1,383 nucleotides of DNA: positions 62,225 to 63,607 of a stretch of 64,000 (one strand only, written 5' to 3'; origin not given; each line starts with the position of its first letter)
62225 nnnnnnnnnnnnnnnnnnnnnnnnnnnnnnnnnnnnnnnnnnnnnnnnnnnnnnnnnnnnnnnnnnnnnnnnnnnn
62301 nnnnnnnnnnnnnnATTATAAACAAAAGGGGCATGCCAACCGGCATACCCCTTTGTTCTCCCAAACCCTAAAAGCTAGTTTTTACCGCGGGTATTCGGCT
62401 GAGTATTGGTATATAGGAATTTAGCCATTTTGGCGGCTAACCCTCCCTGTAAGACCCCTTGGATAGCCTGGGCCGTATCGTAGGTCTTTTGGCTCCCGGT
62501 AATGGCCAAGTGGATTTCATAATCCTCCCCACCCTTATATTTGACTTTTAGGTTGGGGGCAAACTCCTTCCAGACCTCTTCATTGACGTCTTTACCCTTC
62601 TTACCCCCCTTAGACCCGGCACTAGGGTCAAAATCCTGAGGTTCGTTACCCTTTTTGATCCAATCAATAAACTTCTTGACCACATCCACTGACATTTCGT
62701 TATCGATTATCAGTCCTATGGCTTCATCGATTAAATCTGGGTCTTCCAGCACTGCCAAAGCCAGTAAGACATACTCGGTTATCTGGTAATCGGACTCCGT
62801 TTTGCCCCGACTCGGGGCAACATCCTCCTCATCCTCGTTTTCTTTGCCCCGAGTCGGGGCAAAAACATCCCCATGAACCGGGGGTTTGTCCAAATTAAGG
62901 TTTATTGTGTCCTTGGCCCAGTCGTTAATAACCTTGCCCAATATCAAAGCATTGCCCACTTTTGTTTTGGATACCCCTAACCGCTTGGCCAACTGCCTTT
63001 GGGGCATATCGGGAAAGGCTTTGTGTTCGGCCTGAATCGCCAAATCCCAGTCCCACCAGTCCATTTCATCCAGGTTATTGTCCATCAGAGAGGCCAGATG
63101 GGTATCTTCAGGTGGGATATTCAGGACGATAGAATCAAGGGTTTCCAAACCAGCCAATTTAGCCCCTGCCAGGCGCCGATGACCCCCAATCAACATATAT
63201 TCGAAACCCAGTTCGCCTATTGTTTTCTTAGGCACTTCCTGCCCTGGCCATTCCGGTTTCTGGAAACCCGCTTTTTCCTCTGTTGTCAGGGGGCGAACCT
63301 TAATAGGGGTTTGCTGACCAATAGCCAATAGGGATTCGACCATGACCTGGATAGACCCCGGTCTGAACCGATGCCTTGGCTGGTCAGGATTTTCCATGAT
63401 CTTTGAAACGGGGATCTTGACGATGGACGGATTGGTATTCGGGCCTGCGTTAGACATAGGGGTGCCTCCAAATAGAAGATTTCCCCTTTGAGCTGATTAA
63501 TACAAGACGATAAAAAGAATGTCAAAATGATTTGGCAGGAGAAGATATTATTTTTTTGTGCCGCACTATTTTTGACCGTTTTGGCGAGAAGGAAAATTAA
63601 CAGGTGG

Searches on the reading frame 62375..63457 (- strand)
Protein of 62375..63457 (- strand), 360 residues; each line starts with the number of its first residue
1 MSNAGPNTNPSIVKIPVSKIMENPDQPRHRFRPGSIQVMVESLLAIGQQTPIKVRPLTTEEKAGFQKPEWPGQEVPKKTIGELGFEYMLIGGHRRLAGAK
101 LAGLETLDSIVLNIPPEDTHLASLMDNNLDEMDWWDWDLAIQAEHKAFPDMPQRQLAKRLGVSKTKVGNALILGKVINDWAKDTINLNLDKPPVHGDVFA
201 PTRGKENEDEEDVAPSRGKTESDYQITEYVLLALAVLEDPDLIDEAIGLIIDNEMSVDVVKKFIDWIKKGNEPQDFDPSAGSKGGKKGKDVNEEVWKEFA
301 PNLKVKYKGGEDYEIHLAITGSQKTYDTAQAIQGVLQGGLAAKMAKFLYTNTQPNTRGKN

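Call 18: search_protein_families(library=pfam, proteins=[window:62375-63457:-])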
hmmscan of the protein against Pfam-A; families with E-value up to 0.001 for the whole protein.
window:62375-63457:- (360 aa): 1 family
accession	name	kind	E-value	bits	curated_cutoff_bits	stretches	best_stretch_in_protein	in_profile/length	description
PF02195.25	ParB_N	-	1.1e-09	38.7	26.3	1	12-59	3-50/95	ParB N-terminal domain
